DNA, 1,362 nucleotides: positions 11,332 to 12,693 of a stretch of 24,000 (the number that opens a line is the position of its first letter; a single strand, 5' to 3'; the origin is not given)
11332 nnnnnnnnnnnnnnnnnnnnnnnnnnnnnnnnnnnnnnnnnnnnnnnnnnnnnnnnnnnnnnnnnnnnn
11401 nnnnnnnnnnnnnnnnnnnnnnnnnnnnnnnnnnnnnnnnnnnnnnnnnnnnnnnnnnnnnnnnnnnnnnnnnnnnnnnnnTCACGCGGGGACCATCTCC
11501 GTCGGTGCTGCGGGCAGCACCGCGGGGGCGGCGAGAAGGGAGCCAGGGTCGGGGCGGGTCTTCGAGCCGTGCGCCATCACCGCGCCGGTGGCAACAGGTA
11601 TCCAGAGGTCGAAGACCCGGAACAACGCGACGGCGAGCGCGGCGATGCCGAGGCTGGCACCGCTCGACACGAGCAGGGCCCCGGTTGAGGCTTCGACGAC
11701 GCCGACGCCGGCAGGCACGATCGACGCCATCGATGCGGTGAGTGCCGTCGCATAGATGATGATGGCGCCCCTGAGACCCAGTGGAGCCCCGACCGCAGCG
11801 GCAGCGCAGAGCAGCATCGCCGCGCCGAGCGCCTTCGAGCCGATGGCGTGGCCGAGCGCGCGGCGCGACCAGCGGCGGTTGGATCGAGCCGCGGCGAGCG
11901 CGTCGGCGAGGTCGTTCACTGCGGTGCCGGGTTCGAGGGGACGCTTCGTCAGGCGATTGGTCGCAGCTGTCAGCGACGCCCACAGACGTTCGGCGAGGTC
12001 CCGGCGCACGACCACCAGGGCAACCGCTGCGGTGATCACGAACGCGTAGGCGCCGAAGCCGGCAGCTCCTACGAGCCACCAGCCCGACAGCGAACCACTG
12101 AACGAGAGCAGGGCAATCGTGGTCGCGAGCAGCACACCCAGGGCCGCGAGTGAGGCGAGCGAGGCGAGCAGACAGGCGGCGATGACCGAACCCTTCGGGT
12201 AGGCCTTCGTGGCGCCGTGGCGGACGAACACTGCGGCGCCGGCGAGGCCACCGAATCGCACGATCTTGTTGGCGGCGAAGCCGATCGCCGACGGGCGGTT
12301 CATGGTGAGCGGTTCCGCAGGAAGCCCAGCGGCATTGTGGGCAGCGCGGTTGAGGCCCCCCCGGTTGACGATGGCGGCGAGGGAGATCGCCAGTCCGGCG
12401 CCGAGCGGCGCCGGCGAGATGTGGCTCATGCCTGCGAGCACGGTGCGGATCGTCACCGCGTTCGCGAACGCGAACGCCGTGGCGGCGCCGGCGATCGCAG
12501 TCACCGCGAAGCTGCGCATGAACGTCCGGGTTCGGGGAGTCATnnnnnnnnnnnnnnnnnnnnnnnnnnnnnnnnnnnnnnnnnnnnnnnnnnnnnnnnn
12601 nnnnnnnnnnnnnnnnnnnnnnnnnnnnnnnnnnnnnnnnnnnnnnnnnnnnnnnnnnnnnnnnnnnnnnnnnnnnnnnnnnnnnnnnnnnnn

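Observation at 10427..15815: Four-gene translationally coupled operon: GT4 glycosyltransferase, PAP2_3::PIG-L deacetylase fusion and two MprF-TM-like flippase paralogues - candidate uncharacterised aminoglycolipid pathway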

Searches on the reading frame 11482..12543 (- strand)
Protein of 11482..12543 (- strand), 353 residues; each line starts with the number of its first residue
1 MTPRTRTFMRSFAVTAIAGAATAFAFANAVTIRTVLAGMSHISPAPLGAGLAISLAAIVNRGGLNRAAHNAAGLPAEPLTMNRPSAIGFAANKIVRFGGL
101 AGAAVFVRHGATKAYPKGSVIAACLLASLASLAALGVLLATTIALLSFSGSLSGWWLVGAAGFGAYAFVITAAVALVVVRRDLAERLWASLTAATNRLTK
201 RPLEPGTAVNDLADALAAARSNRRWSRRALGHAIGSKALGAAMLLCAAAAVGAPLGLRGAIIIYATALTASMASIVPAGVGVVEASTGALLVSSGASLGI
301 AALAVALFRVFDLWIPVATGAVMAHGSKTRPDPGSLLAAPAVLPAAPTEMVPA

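Call 9: search_protein_families(library=pfam, proteins=[window:11482-12543:-], max_evalue=0.01)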
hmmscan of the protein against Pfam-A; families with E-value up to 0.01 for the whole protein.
window:11482-12543:- (353 aa): 1 family
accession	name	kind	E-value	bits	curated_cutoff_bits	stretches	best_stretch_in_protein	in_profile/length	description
PF03706.18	LPG_synthase_TM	-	4.7e-15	56.3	33.4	1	16-320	6-302/302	Lysylphosphatidylglycerol synthase TM region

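Call 10: search_protein_families(library=ncbifam, proteins=[window:11482-12543:-], max_evalue=0.001)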
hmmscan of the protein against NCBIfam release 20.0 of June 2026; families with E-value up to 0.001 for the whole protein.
window:11482-12543:- (353 aa): 1 family
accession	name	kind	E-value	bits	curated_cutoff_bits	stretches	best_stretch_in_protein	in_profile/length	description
NF033480.1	bifunc_MprF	equivalog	1.8e-16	59.7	600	2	230-325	200-295/841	bifunctional lysylphosphatidylglycerol flippase/synthetase MprF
